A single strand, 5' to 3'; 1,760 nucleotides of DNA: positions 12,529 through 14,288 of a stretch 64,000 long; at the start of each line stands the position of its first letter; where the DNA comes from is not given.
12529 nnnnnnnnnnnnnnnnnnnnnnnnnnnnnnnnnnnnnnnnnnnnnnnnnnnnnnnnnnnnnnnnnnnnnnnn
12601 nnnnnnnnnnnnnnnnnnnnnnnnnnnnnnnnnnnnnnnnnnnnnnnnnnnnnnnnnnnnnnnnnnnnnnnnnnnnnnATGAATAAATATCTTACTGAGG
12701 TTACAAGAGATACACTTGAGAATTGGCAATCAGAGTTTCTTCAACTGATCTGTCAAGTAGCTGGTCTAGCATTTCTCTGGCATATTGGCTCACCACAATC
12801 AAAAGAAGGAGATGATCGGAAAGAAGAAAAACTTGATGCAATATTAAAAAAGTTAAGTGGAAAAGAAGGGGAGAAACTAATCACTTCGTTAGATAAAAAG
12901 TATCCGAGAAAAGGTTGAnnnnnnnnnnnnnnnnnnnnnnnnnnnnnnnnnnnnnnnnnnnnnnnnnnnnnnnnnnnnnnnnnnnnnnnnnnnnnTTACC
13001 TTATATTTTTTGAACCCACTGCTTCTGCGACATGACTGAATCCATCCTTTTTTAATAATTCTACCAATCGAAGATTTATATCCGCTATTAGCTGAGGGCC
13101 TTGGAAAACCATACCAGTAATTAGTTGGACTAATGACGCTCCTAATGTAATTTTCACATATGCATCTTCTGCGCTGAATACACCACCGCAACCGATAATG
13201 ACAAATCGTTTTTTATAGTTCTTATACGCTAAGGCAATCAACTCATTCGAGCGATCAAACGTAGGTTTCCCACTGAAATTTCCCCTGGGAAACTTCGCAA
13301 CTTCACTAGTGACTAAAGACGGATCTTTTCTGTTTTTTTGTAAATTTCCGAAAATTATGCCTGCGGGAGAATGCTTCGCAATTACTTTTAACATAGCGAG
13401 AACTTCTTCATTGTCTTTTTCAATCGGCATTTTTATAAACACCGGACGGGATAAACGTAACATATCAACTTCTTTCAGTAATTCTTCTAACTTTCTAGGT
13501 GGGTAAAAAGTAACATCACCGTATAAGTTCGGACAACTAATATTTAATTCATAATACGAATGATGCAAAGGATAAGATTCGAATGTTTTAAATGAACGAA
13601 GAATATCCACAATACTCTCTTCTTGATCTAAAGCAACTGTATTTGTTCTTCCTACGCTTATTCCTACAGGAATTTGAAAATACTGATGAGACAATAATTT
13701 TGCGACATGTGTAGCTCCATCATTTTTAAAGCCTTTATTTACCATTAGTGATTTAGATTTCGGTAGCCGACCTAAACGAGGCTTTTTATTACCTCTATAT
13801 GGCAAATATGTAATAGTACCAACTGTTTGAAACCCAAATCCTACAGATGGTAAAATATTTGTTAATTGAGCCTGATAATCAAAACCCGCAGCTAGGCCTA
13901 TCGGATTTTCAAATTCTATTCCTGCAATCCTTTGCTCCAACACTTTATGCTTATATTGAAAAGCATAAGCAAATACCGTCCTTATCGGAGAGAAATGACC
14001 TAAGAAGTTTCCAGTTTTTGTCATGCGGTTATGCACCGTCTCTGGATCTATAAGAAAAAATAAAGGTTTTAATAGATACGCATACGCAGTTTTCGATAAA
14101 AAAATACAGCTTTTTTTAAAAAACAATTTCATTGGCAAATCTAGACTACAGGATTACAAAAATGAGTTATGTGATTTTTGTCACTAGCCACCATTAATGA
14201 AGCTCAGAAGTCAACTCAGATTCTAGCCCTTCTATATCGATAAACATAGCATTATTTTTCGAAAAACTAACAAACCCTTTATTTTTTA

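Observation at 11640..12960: About 1 kb GC-rich, hairpin-dense segment next to tRNA-Glu that interrupts a GIY-YIG gene and carries an HNH-like Cys/His ORF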

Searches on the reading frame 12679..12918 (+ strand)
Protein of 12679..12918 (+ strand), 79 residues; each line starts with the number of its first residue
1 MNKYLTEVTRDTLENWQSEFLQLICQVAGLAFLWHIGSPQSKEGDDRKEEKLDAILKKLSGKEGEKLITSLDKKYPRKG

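Call 7: search_protein_families(library=pfam, proteins=[window:12679-12918:+], max_evalue=1)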
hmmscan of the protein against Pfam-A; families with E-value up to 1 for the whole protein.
window:12679-12918:+ (79 aa): 1 family
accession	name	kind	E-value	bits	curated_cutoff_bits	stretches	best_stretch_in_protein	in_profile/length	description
PF20554.3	DUF6766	-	3.9e-10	39.8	27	1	7-51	55-99/221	Domain of unknown function (DUF6766)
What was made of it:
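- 12637..12918 (+): DUF6766 gene remnant. Residues 34-125 of a ~125-aa family are kept, in frame and without stops. The first in-frame ATG is at 12679. The N-terminal hydrophobic segment is lost. Pfam PF20554 (call 7).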

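Call 8: search_protein_families(library=phrogs, proteins=[window:12679-12918:+], max_evalue=1)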
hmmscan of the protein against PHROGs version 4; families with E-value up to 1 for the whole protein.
window:12679-12918:+ (79 aa): 0 families

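Call 29: find_homologous_proteins(query=window:12679-12915:+, max_evalue=0.001)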
Query window:12679-12915:+ (79 aa): 2680 proteins with E <= 0.001 among 2683 candidates; the best 120 are listed.
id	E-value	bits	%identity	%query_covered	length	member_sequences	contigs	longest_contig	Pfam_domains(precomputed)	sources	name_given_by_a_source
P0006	2.1e-45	170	100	100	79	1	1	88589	PF20554.4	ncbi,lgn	-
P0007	3.2e-35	137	83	99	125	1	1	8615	PF20554.4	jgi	jgi:hypothetical protein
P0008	6.3e-35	136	82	99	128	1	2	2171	PF20554.4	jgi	jgi:hypothetical protein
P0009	1.2e-34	135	81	99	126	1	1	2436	PF20554.4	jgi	jgi:hypothetical protein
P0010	1.3e-34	135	79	99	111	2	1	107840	PF20554.4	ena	-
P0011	1.8e-34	135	82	99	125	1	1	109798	PF20554.4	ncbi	-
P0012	2.6e-34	134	81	97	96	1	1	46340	PF20554.4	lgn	-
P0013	4.6e-34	134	81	97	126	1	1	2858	PF20554.4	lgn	-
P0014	1.1e-33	132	79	99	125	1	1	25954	PF20554.4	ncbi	-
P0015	2.1e-33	131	76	99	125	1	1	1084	PF20554.4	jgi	jgi:hypothetical protein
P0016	3.8e-33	131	77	99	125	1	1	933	PF20554.4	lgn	-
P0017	4.9e-33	130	79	99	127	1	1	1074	PF20554.4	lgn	-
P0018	5.5e-33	130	74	99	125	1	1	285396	PF20554.4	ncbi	-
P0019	1.2e-32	129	79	97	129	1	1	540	PF20554.4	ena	-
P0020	1.7e-32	129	78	99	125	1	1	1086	PF20554.4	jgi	jgi:hypothetical protein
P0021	2.2e-32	128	78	97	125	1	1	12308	PF20554.4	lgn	-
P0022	2.2e-31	125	77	97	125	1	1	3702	PF20554.4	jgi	jgi:hypothetical protein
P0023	8.4e-31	123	76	99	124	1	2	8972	PF20554.4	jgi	jgi:hypothetical protein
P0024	9.2e-31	123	73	99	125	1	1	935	PF20554.4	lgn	-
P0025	1.1e-30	123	77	97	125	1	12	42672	PF20554.4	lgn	-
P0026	1.4e-30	122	78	99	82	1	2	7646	PF20554.4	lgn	-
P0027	2.1e-30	122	76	99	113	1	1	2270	PF20554.4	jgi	jgi:hypothetical protein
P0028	3.0e-30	121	73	95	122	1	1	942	PF20554.4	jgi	jgi:hypothetical protein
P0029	3.3e-30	121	72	96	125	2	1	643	PF20554.4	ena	-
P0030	4.0e-30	121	72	99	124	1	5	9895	PF20554.4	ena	-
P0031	4.7e-30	121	78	99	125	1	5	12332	PF20554.4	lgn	-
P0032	5.1e-30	121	76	99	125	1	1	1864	PF20554.4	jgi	jgi:hypothetical protein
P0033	6.3e-30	120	77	99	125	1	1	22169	PF20554.4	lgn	-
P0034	6.7e-30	120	73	97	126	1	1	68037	PF20554.4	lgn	-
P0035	8.9e-30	120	80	94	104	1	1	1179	PF20554.4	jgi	jgi:hypothetical protein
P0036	9.8e-30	120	76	99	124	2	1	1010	PF20554.4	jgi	jgi:SNF2 family DNA or RNA helicase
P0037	1.6e-29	119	74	99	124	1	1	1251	PF20554.4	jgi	-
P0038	1.6e-29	119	74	99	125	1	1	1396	PF20554.4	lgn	-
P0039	2.0e-29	119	76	99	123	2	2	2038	PF20554.4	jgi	jgi:hypothetical protein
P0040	2.1e-29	119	76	95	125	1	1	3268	PF20554.4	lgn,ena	-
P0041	2.2e-29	119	69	97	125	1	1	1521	PF20554.4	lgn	-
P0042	2.3e-29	119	69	99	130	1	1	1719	PF20554.4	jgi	jgi:hypothetical protein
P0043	2.4e-29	119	79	89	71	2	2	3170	PF20554.4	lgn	-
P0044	2.8e-29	118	75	97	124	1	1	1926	PF20554.4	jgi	jgi:hypothetical protein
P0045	2.9e-29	118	74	99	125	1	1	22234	PF20554.4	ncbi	ncbi:MAG: DUF6766 family protein [Patescibacteria group bacterium]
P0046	3.0e-29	118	70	97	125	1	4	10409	PF20554.4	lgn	-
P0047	3.0e-29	118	72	99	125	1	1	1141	PF20554.4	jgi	jgi:hypothetical protein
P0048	3.0e-29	118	75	95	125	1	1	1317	PF20554.4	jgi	jgi:hypothetical protein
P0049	3.1e-29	118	74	99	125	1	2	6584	PF20554.4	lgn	-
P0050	3.2e-29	118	74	99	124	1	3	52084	PF20554.4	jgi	jgi:hypothetical protein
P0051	3.4e-29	118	76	99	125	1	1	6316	PF20554.4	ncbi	-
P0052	3.6e-29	118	74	99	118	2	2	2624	PF20554.4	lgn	-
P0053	4.0e-29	118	79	95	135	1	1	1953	PF20554.4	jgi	jgi:hypothetical protein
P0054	4.3e-29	118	71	99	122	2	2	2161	PF20554.4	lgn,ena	-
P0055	4.8e-29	118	73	99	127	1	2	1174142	PF20554.4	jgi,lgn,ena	-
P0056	5.0e-29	118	76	99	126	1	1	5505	PF20554.4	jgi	jgi:hypothetical protein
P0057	5.1e-29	117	72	99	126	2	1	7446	PF20554.4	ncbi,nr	ncbi:MAG TPA: DUF6766 family protein [Candidatus Paceibacterota bacterium]|nr:DUF6766 family protein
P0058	5.3e-29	117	73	99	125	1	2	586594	PF20554.4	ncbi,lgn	ncbi:MAG: DUF6766 family protein [Patescibacteria group bacterium]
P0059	5.3e-29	117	76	99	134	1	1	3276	PF20554.4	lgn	-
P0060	5.3e-29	117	73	95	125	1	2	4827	PF20554.4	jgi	jgi:hypothetical protein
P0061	5.3e-29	117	74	94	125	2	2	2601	PF20554.4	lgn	-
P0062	6.1e-29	117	71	99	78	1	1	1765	PF20554.4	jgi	jgi:hypothetical protein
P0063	6.3e-29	117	71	99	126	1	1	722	PF20554.4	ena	-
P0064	7.4e-29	117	74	97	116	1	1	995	PF20554.4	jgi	jgi:hypothetical protein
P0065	7.8e-29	117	72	99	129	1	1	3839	PF20554.4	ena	-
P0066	9.5e-29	117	74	99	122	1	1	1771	PF20554.4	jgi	jgi:hypothetical protein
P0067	9.8e-29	117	74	99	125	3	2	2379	PF20554.4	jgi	jgi:hypothetical protein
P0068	1.2e-28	116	72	99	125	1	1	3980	PF20554.4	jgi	jgi:hypothetical protein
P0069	1.2e-28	116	71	99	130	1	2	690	PF20554.4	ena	-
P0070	1.2e-28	116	74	94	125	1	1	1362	PF20554.4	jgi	jgi:hypothetical protein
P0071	1.2e-28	116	69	97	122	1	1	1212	PF20554.4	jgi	jgi:hypothetical protein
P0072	1.2e-28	116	76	96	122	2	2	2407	PF20554.4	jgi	jgi:hypothetical protein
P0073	1.3e-28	116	77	95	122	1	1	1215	PF20554.4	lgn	-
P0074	1.3e-28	116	73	99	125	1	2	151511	PF20554.4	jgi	jgi:hypothetical protein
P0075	1.3e-28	116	73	97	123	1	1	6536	PF20554.4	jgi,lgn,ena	-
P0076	1.3e-28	116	73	97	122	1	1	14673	PF20554.4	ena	-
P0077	1.5e-28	116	73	99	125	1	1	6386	PF20554.4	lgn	-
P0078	1.6e-28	116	71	99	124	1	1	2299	PF20554.4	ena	-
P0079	1.6e-28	116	71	99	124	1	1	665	PF20554.4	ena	-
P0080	1.6e-28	116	71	99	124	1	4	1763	PF20554.4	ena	-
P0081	1.6e-28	116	71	99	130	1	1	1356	PF20554.4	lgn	-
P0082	1.6e-28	116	75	96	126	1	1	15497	PF20554.4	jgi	jgi:hypothetical protein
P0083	1.6e-28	116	72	99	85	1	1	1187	PF20554.4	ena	-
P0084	1.7e-28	116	71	97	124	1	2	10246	PF20554.4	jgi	jgi:hypothetical protein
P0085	1.8e-28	116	70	97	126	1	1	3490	PF20554.4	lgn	-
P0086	1.9e-28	116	74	97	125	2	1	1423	PF20554.4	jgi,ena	-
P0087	2.0e-28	116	73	99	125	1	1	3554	PF20554.4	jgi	jgi:hypothetical protein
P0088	2.0e-28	116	72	99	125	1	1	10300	PF20554.4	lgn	-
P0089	2.3e-28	115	75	95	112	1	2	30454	PF20554.4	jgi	jgi:5-methylthioribose kinase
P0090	2.4e-28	115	72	95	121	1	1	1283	PF20554.4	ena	-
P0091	2.4e-28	115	72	99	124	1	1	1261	PF20554.4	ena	-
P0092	2.5e-28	115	71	95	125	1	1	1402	PF20554.4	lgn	-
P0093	2.7e-28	115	71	99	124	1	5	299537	PF20554.4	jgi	jgi:hypothetical protein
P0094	2.7e-28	115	71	97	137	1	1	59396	PF20554.4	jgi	jgi:hypothetical protein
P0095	2.7e-28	115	72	99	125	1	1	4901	PF20554.4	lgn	-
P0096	2.7e-28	115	77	95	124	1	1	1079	PF20554.4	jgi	jgi:hypothetical protein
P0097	2.9e-28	115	69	99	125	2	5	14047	PF20554.4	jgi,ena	-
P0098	3.2e-28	115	71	97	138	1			PF20554.4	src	-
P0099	3.3e-28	115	74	99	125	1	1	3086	PF20554.4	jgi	jgi:hypothetical protein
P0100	3.4e-28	115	68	99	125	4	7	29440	PF20554.4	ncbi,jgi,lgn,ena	-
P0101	3.8e-28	115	71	99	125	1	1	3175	PF20554.4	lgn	-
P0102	4.1e-28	115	75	96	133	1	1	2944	PF20554.4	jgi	jgi:hypothetical protein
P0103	4.1e-28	115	71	97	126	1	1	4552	PF20554.4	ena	-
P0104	4.3e-28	115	75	95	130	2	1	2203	PF20554.4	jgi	-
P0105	4.3e-28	115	74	99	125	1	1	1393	PF20554.4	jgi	jgi:hypothetical protein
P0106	4.4e-28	114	74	97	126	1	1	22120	PF20554.4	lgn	-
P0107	4.6e-28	114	67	99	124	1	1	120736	PF20554.4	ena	-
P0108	4.7e-28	114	73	95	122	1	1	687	PF20554.4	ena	-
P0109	4.9e-28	114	69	99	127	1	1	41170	PF20554.4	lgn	-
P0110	5.2e-28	114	72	99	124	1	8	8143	PF20554.4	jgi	jgi:hypothetical protein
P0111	5.2e-28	114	72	99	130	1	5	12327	PF20554.4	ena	-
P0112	5.3e-28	114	71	97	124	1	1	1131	PF20554.4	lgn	-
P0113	6.0e-28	114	67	99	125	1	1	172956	PF20554.4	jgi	jgi:hypothetical protein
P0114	6.0e-28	114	72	99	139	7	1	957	PF20554.4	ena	-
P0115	6.2e-28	114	67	99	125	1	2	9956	PF20554.4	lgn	-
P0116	6.2e-28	114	71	99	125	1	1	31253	PF20554.4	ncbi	-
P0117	6.3e-28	114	72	99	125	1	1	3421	PF20554.4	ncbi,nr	ncbi:MAG TPA: DUF6766 family protein [Candidatus Paceibacterota bacterium]|nr:DUF6766 family protein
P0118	7.3e-28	114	72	99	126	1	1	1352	PF20554.4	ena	-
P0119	7.3e-28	114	70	96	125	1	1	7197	PF20554.4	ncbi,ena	-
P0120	7.8e-28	114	73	95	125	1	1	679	PF20554.4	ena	-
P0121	7.9e-28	114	69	99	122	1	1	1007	PF20554.4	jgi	-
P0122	8.2e-28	114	69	99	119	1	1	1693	PF20554.4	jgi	jgi:hypothetical protein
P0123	9.0e-28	114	71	97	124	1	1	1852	PF20554.4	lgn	-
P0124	9.7e-28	113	72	99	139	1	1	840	PF20554.4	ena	-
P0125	9.7e-28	113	73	95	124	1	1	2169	PF20554.4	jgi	jgi:hypothetical protein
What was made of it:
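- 12637..12918 (+): 2680 homologues, typically 122-126 aa (call 29).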

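Call 32: find_encoding_contigs(protein=P0011, flank=6000, max_places=2)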
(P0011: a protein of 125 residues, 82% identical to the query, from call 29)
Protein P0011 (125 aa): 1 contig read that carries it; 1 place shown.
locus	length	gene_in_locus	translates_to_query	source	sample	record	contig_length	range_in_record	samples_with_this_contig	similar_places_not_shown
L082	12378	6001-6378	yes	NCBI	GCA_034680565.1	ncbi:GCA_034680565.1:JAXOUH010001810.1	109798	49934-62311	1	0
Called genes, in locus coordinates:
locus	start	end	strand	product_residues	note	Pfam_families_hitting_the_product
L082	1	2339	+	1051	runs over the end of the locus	PF00873:ACR_tran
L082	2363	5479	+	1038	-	PF00873:ACR_tran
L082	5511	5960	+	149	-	PF02518:HATPase_c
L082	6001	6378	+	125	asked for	PF20554:DUF6766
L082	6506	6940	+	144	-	PF00293:NUDIX, PF14815:NUDIX_4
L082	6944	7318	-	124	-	PF09966:DUF2200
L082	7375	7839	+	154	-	-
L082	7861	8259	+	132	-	-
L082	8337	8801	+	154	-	PF11188:DUF2975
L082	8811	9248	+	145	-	PF13443:HTH_26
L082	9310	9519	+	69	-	PF11188:DUF2975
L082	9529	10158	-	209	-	PF01370:Epimerase, PF01488:Shikimate_DH (weak), PF05368:NmrA, PF13460:NAD_binding_10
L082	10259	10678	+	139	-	PF08570:DUF1761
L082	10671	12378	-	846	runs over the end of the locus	PF13298:LigD_N, PF01068:DNA_ligase_A_M, PF04679:DNA_ligase_A_C, PF21686:LigD_Prim-Pol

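Call 33: find_encoding_contigs(protein=P0010, flank=6000, max_places=2)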
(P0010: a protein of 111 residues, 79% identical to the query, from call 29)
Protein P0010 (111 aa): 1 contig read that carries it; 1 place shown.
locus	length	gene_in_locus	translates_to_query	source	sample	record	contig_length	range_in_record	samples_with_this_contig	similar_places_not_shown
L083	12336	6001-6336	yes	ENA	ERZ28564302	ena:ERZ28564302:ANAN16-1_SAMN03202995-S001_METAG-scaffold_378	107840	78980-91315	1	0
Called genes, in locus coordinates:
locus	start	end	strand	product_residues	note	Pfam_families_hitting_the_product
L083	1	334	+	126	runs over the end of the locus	PF07237:DUF1428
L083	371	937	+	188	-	PF14066:DUF4256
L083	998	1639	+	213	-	PF03575:Peptidase_S51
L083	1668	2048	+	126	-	-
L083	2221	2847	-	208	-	PF13023:HD_3 (faint)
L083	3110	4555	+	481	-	PF12483:GIDE (faint), PF04011:LemA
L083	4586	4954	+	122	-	PF04229:GrpB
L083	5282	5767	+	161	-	PF13420:Acetyltransf_4 (weak), PF00583:Acetyltransf_1, PF13673:Acetyltransf_10, PF13508:Acetyltransf_7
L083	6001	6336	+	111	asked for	PF20554:DUF6766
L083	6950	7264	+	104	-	-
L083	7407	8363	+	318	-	PF00005:ABC_tran, PF13304:AAA_21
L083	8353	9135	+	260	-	PF01061:ABC2_membrane, PF12679:ABC2_membrane_2 (weak), PF12698:ABC2_membrane_3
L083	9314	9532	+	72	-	-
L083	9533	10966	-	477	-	-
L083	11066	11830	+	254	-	PF00483:NTP_transferase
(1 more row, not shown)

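Call 62: find_encoding_contigs(protein=P0007, flank=5000, max_places=2)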
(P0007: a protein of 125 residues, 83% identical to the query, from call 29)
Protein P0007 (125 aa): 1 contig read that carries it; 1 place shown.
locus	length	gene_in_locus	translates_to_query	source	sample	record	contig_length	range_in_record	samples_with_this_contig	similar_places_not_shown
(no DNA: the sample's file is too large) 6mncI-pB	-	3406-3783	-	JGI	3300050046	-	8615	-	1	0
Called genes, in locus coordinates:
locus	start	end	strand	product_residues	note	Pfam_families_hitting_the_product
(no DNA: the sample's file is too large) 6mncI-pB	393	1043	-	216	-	-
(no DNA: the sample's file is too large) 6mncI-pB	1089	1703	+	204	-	PF06736:TMEM175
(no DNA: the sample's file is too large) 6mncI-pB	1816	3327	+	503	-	PF00989:PAS, PF08448:PAS_4 (weak), PF13426:PAS_9, PF08447:PAS_3 (weak), PF00512:HisKA, PF02518:HATPase_c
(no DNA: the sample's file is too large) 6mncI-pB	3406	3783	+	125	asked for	PF20554:DUF6766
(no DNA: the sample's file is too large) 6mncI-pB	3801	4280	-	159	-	-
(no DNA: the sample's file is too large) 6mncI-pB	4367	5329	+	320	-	PF00291:PALP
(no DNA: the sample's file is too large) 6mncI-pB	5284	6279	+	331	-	PF02423:OCD_Mu_crystall, PF01488:Shikimate_DH (weak)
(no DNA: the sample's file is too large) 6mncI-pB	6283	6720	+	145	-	PF00293:NUDIX, PF14815:NUDIX_4 (weak)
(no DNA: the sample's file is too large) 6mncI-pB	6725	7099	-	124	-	PF09966:DUF2200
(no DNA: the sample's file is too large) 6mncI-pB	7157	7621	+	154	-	-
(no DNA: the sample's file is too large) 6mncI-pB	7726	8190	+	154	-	PF11188:DUF2975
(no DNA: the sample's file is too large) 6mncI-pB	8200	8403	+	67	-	PF13443:HTH_26, PF01381:HTH_3 (faint)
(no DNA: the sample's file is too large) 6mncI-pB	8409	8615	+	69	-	?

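Call 63: find_encoding_contigs(protein=P0014, flank=5000, max_places=2)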
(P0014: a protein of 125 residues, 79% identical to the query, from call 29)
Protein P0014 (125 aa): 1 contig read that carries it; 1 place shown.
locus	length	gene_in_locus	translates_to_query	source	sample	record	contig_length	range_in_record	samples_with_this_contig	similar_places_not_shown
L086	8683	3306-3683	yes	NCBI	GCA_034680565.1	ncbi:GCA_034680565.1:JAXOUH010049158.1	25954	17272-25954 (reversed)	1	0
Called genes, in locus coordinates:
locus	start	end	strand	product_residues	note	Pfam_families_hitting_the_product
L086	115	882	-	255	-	-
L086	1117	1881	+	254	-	-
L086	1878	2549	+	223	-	-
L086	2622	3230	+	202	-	-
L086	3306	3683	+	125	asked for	PF20554:DUF6766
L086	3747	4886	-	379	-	-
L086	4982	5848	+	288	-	PF00892:EamA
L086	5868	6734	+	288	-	PF00892:EamA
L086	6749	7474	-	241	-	-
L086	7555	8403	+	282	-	PF00561:Abhydrolase_1, PF12146:Hydrolase_4, PF12697:Abhydrolase_6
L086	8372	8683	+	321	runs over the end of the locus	-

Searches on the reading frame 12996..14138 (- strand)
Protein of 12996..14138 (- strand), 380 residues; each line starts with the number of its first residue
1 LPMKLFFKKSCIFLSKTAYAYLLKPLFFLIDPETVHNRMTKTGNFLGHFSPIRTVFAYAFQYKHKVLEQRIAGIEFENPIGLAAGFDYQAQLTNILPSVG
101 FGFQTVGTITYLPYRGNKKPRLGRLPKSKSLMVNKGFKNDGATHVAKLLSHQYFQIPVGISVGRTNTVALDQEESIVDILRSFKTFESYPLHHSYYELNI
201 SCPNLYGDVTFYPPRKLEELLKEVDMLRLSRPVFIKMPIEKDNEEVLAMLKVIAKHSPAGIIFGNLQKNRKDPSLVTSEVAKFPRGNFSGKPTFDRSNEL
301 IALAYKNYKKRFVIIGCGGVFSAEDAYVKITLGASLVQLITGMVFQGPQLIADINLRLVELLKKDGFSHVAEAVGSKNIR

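Call 15: find_related_loci(query=window:12996-14138:-, collection=genome_contigs, flank=6000)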
Query window:12996-14138:- (380 aa) in genome_contigs; peptide patterns used: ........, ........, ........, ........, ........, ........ (x = any residue, [..] = any of these).
224 stretches matched a pattern; 131 encode a relative of the query (tblastn E <= 1e-3); the best 80 are kept; 80 distinct loci.
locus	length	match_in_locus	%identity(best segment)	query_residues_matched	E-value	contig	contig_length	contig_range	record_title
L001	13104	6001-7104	65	11-380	4e-159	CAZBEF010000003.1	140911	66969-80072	MAG TPA_asm: uncultured Gammaproteobacteria bacterium isolate SRP278252_co2_430 genome assembly, contig: NODE_138_length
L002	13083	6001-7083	64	19-378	4e-158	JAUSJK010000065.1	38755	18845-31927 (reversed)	MAG: bacterium isolate E14_metabat.bin.3 E14_k141_1310462, whole genome shotgun sequence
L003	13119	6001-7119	61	5-377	9e-157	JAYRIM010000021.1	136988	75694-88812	MAG: Candidatus Levyibacteriota bacterium isolate SZ_szas25bin.53 k141_1198133, whole genome shotgun sequence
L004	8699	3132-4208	63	19-375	2e-153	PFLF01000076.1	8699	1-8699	MAG: Candidatus Roizmanbacteria bacterium CG_4_10_14_0_8_um_filter_39_9 CG_4_10_14_0.8_um_filter_scaffold_5406_c, whole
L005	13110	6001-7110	60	5-375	2e-150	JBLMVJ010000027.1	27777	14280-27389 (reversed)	MAG: Candidatus Levyibacteriota bacterium isolate MAG318 PRJNA960887_bin9_renamed_26, whole genome shotgun sequence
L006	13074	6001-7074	63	19-375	1e-150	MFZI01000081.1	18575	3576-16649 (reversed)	MAG: Candidatus Roizmanbacteria bacterium RIFCSPHIGHO2_01_FULL_39_8 rifcsphigho2_01_scaffold_8622, whole genome shotgun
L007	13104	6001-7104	62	8-375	1e-149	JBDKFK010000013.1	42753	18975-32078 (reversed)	MAG: Candidatus Parcubacteria bacterium isolate farmington_2019_sw_WHONDRS-S19S_0053_A_bin.38 scaffold_0000205, whole ge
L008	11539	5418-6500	63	19-378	1e-149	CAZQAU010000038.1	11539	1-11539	MAG TPA_asm: uncultured Gammaproteobacteria bacterium isolate SRP292972_co1_101 genome assembly, contig: NODE_2332_lengt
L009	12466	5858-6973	61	8-378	2e-149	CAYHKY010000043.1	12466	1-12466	MAG TPA_asm: uncultured Gammaproteobacteria bacterium isolate ERP119705_co13_644 genome assembly, contig: NODE_6391_leng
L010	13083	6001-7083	60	19-378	9e-149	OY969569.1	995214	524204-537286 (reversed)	MAG: Candidatus Gottesmanbacteria bacterium isolate MFD03899.bin.c.1 genome assembly, chromosome: 1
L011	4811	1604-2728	61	8-380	4e-150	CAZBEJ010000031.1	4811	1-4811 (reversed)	MAG TPA_asm: uncultured Gammaproteobacteria bacterium isolate SRP271791_co2_58 genome assembly, contig: NODE_5523_length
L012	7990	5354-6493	59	1-378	1e-147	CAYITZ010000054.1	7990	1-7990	MAG TPA_asm: uncultured Gammaproteobacteria bacterium isolate ERP119705_co4_438 genome assembly, contig: NODE_9252_lengt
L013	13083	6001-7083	61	19-378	5e-147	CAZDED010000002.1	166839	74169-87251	MAG TPA_asm: uncultured Gammaproteobacteria bacterium isolate SRP278252_co2_138 genome assembly, contig: NODE_100_length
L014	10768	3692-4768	60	18-375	2e-146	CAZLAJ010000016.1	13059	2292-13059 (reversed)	MAG TPA_asm: uncultured Gammaproteobacteria bacterium isolate SRP135725_co1_377 genome assembly, contig: NODE_6524_lengt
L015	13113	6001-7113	58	8-377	4e-146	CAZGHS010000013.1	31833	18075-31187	MAG TPA_asm: uncultured Gammaproteobacteria bacterium isolate SRP286056_co1_760 genome assembly, contig: NODE_1552_lengt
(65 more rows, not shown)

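Call 65: find_related_loci(query=window:12996-14138:-, collection=metagenome_contigs, flank=5000)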
Query window:12996-14138:- (380 aa) in metagenome_contigs; peptide patterns used: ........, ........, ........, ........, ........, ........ (x = any residue, [..] = any of these).
356 stretches matched a pattern; 195 encode a relative of the query (tblastn E <= 1e-3); the best 80 are kept; 80 distinct loci.
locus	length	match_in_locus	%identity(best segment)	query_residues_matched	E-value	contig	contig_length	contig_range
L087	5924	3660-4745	63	18-378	4e-156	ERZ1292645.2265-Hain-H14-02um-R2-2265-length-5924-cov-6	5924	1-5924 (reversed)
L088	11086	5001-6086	63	18-378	1e-153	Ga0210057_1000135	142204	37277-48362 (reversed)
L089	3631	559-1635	63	19-375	2e-159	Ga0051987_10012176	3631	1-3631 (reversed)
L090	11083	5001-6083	63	19-378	4e-153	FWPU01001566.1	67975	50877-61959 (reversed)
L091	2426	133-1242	61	10-379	1e-162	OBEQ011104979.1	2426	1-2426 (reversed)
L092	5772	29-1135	61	11-378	4e-152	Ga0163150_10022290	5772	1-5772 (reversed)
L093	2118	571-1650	63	19-377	6e-161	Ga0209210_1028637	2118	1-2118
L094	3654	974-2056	63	19-378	3e-155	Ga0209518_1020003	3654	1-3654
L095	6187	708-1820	59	2-375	8e-149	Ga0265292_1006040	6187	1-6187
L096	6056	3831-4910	60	18-377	2e-148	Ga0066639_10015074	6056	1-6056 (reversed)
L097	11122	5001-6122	60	7-376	9e-148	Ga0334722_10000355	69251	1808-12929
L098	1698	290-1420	62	3-377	2e-160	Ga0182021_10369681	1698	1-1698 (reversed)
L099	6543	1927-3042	60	18-377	2e-147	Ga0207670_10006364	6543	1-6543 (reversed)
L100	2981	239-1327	62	14-375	3e-154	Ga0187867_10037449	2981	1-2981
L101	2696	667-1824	59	7-378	4e-155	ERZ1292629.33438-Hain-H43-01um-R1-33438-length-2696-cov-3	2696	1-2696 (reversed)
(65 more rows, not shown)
